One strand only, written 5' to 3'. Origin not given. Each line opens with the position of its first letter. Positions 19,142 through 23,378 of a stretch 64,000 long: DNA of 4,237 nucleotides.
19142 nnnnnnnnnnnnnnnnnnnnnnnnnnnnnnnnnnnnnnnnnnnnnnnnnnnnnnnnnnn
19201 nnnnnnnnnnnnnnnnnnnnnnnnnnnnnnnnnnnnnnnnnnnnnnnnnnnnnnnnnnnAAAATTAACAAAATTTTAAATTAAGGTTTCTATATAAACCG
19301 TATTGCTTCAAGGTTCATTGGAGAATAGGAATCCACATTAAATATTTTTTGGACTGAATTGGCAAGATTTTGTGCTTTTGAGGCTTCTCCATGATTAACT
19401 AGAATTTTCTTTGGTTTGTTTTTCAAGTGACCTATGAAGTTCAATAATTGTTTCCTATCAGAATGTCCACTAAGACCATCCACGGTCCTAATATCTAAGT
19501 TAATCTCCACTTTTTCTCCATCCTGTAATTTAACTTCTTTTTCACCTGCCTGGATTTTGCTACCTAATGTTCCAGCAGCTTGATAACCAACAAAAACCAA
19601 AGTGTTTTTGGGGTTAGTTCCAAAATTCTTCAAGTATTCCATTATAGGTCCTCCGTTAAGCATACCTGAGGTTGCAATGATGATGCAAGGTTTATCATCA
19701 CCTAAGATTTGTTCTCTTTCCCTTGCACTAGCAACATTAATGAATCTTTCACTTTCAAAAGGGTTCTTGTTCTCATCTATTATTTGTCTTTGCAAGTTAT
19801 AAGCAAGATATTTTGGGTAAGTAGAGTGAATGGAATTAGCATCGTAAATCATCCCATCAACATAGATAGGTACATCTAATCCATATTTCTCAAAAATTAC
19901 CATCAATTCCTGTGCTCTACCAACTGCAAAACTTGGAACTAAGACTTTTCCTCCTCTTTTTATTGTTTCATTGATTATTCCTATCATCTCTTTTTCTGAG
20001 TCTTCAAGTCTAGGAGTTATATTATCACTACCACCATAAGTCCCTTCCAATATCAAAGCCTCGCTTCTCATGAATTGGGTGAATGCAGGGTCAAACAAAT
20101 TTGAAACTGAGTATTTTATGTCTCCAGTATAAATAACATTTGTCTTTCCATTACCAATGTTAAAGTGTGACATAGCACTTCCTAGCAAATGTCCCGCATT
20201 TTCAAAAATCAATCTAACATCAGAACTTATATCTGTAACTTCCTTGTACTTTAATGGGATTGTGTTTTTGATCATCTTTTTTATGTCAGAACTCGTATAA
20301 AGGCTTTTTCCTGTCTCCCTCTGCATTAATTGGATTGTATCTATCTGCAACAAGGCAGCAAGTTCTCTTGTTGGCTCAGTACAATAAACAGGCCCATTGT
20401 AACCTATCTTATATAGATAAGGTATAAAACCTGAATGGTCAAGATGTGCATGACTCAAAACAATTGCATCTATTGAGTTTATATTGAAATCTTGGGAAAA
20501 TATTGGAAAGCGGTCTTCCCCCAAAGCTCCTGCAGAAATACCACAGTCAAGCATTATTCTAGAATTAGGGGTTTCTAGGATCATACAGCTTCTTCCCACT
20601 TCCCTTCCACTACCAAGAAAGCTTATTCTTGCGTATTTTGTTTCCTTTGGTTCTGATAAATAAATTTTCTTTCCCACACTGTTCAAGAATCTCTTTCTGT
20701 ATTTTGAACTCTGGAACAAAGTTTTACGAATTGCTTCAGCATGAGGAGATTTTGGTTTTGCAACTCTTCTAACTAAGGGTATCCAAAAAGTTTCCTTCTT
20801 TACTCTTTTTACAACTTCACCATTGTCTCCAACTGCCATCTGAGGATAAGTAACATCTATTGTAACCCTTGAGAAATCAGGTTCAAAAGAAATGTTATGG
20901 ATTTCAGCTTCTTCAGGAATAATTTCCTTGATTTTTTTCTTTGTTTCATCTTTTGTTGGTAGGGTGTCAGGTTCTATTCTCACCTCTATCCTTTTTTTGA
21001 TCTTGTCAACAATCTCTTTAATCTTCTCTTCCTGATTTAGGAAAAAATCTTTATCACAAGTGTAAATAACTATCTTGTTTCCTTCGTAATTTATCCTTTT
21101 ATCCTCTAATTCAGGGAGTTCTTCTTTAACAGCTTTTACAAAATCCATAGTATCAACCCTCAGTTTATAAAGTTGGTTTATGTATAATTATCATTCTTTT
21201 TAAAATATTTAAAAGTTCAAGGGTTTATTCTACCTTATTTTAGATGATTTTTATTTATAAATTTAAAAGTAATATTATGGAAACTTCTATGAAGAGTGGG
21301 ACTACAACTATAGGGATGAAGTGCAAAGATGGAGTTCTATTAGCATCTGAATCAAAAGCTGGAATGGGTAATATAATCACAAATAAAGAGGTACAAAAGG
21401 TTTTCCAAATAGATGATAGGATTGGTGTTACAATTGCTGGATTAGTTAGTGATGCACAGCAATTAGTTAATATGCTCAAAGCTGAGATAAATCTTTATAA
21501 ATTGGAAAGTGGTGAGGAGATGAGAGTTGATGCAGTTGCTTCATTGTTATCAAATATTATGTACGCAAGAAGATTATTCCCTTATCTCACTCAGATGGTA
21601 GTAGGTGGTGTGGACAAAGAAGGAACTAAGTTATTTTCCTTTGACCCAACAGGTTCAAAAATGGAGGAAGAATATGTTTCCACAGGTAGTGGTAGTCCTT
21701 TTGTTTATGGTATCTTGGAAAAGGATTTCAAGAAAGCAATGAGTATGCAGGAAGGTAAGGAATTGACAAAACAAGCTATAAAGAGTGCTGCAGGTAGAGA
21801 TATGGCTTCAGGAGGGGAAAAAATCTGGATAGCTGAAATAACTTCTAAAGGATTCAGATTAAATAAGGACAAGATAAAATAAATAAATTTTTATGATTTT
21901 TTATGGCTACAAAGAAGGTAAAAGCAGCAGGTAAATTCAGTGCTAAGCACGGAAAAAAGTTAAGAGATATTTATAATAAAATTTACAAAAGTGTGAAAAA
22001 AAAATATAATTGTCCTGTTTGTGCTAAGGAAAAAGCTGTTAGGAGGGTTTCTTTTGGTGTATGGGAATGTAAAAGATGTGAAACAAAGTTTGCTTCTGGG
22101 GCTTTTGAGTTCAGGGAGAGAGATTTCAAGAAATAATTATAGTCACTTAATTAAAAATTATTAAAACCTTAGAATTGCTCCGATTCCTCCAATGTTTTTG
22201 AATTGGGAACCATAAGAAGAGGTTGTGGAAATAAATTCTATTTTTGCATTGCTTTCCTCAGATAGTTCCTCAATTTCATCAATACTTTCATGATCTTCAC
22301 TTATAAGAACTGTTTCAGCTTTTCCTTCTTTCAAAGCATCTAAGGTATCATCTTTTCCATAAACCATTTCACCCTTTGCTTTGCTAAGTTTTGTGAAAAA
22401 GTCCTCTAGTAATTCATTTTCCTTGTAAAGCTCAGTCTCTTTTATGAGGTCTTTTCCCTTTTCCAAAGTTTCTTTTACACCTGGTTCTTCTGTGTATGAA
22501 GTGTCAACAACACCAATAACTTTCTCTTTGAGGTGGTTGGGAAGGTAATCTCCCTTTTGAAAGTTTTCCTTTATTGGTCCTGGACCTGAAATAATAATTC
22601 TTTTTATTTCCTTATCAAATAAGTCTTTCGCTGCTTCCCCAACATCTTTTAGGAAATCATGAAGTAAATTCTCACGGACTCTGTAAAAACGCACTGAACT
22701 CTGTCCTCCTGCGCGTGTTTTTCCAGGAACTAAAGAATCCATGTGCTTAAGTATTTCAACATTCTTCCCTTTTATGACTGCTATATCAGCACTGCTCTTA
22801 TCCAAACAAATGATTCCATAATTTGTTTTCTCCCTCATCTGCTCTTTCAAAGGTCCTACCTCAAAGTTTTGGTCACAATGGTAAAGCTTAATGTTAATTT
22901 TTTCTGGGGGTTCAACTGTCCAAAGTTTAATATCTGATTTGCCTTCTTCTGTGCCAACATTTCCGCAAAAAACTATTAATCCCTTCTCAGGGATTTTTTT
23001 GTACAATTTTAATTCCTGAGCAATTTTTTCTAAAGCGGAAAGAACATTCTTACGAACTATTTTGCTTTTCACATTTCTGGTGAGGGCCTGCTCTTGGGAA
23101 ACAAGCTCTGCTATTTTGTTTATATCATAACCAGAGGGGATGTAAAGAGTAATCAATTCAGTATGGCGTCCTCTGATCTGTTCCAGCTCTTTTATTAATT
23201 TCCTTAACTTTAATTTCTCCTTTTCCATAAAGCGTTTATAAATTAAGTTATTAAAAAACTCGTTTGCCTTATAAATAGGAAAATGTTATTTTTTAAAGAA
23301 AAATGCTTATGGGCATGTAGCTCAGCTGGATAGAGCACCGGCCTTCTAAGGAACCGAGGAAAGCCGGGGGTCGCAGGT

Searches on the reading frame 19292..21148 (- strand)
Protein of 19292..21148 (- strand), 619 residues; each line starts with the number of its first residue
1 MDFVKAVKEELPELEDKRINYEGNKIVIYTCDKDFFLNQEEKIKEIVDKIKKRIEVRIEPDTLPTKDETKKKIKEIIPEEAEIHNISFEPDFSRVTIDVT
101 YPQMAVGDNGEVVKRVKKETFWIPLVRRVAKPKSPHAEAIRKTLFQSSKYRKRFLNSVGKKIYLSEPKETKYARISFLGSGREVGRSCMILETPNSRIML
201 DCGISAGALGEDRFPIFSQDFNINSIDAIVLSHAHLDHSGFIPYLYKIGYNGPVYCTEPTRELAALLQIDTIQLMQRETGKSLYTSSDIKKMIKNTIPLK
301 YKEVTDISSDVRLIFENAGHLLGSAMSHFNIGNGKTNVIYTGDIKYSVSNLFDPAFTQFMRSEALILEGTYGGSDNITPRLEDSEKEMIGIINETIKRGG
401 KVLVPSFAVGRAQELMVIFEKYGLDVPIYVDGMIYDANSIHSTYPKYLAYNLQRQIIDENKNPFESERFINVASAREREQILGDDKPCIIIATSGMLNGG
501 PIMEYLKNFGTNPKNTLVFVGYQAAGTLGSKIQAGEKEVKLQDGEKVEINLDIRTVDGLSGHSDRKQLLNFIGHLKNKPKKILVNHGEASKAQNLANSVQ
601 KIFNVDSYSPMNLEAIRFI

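Call 62: search_protein_families(library=pfam, proteins=[window:19292-21148:-], max_evalue=0.001)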
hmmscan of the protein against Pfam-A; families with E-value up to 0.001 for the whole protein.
window:19292-21148:- (619 aa): 6 families
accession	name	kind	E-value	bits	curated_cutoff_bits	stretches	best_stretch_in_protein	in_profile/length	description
PF10996.14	Beta-Casp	-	9.7e-30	104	27.7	1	412-532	1-120/120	Beta-Casp domain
PF16661.11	Lactamase_B_6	-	4.5e-17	62.5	27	1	190-347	1-165/193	Metallo-beta-lactamase superfamily domain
PF07521.17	RMMBL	-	2.7e-15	56.5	21.6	1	547-607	2-60/63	Zn-dependent metallo-hydrolase RNA specificity domain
PF17214.9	KH_TffA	-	1.6e-14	54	22.6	1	5-63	9-68/68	Transcription termination factor FttA, KH domain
PF00753.33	Lactamase_B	-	3.4e-14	53.7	22.7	1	184-355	4-161/196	Metallo-beta-lactamase superfamily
PF12706.13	Lactamase_B_2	-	2.9e-07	30.7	27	1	197-346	2-145/200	Beta-lactamase superfamily domain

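Call 87: list_cluster_members(proteins=[window:19292-21148:-, window:21244-21879:+, window:18807-19259:-, P0026, P0035])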
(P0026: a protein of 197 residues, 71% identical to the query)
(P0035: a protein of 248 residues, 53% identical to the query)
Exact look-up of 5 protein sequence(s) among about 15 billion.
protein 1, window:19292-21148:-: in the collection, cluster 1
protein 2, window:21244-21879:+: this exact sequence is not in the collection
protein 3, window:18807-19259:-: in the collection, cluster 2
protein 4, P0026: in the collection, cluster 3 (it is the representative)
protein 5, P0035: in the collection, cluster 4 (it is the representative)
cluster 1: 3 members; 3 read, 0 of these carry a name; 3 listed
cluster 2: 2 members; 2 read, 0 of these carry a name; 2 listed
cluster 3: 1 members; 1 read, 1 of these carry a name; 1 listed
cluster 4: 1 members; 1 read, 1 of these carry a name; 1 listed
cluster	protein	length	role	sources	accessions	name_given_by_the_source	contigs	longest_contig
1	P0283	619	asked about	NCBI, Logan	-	-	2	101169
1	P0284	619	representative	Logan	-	-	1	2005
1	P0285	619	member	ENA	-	-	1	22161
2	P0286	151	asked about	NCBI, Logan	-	-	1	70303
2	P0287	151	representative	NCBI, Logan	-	-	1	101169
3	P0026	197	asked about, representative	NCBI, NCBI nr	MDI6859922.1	MAG: nuclease-related domain-containing protein [Methanocellales archaeon] | nuclease-related domain-containing protein [Methanocellales archaeon]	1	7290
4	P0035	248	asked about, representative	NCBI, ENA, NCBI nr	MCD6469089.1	MAG: NERD domain-containing protein [Thermoplasmata archaeon] | NERD domain-containing protein [Thermoplasmata archaeon]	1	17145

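Call 88: find_homologous_proteins(query=window:19292-21148:-, max_evalue=1e-50)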
Query window:19292-21148:- (619 aa): 4053 proteins with E <= 1e-50 among 8000 candidates; the best 120 are listed.
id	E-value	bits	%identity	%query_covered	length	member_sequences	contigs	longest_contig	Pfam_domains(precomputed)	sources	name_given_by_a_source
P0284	0.0e+0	1292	92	100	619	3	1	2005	PF12706.14,PF16661.12,PF23023.2,PF17214.10,PF07521.18,PF10996.15,PF00753.34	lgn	-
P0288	0.0e+0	1207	84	100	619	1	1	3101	PF12706.14,PF16661.12,PF17214.10,PF07521.18,PF10996.15,PF00753.34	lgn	-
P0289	0.0e+0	1205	84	100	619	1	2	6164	PF12706.14,PF16661.12,PF17214.10,PF07521.18,PF10996.15,PF00753.34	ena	-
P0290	0.0e+0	1147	80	100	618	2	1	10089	PF12706.14,PF16661.12,PF23023.2,PF17214.10,PF07521.18,PF10996.15,PF00753.34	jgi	jgi:hypothetical protein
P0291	0.0e+0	1131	78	100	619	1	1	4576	PF12706.14,PF16661.12,PF23023.2,PF17214.10,PF07521.18,PF10996.15,PF00753.34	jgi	jgi:hypothetical protein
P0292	0.0e+0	1130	79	100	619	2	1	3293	PF12706.14,PF16661.12,PF17214.10,PF07521.18,PF10996.15,PF00753.34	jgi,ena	-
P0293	0.0e+0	1124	78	100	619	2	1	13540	PF12706.14,PF16661.12,PF23023.2,PF17214.10,PF07521.18,PF10996.15,PF00753.34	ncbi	-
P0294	0.0e+0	1123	79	100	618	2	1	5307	PF12706.14,PF16661.12,PF17214.10,PF07521.18,PF10996.15,PF00753.34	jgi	-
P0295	0.0e+0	1112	77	100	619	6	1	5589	PF12706.14,PF16661.12,PF23023.2,PF17214.10,PF07521.18,PF10996.15,PF00753.34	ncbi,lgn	-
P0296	0.0e+0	1094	76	100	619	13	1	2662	PF12706.14,PF16661.12,PF23023.2,PF17214.10,PF07521.18,PF10996.15,PF00753.34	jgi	-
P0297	0.0e+0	1083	75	100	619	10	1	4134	PF12706.14,PF16661.12,PF23023.2,PF17214.10,PF07521.18,PF10996.15,PF00753.34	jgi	-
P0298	0.0e+0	1074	74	100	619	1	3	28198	PF12706.14,PF16661.12,PF23023.2,PF17214.10,PF07521.18,PF10996.15,PF00753.34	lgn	-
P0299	0.0e+0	1050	73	100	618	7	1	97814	PF12706.14,PF16661.12,PF17214.10,PF07521.18,PF10996.15,PF00753.34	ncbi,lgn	-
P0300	0.0e+0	1011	68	100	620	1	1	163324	PF12706.14,PF16661.12,PF23023.2,PF17214.10,PF07521.18,PF10996.15,PF00753.34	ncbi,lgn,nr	ncbi:MAG: beta-CASP ribonuclease aCPSF1 [Candidatus Aenigmarchaeota archaeon]|nr:beta-CASP ribonucle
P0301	5.1e-296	1001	68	100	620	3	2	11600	PF12706.14,PF16661.12,PF23023.2,PF17214.10,PF07521.18,PF10996.15,PF00753.34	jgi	-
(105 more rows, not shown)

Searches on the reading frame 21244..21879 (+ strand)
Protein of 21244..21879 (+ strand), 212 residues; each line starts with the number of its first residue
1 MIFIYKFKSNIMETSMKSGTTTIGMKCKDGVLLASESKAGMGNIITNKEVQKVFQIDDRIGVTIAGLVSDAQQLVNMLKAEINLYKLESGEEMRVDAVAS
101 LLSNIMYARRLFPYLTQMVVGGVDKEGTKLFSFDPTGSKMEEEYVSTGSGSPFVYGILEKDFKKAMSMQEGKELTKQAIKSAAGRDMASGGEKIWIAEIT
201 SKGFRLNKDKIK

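Call 62: search_protein_families(library=pfam, proteins=[window:21244-21879:+], max_evalue=0.001)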
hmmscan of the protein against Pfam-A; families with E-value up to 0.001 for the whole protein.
window:21244-21879:+ (212 aa): 1 family
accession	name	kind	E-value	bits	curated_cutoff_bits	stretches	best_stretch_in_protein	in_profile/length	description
PF00227.31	Proteasome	-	1.6e-58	197.9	22.4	1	16-192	1-183/189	Proteasome subunit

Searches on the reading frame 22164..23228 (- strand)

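Call 62: search_protein_families(library=pfam, proteins=[window:22164-23228:-], max_evalue=0.001)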
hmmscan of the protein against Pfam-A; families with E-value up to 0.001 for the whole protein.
window:22164-23228:- (355 aa): 6 families
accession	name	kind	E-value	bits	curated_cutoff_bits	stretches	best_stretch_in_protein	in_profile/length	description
PF03464.20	eRF1_2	-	4.6e-34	118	27.1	1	137-263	2-132/133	eRF1 domain 2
PF03463.20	eRF1_1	-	1e-20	74.4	23.8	1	9-130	1-122/123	eRF1 domain 1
PF03465.20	eRF1_3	-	7e-18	65.5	25.8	1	268-355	2-104/106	eRF1 domain 3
PF18854.6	baeRF_family10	-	2.6e-14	54.1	27.1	1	124-241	3-123/143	Bacterial archaeo-eukaryotic release factor family 10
PF18859.6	acVLRF1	-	5.7e-08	33.5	27.1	1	143-215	8-81/130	Actinobacteria/chloroflexi VLRF1 release factor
PF01248.31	Ribosomal_L7Ae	-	0.00019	21.5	22.1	0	280-335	8-64/95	Ribosomal protein L7Ae/L30e/S12e/Gadd45 family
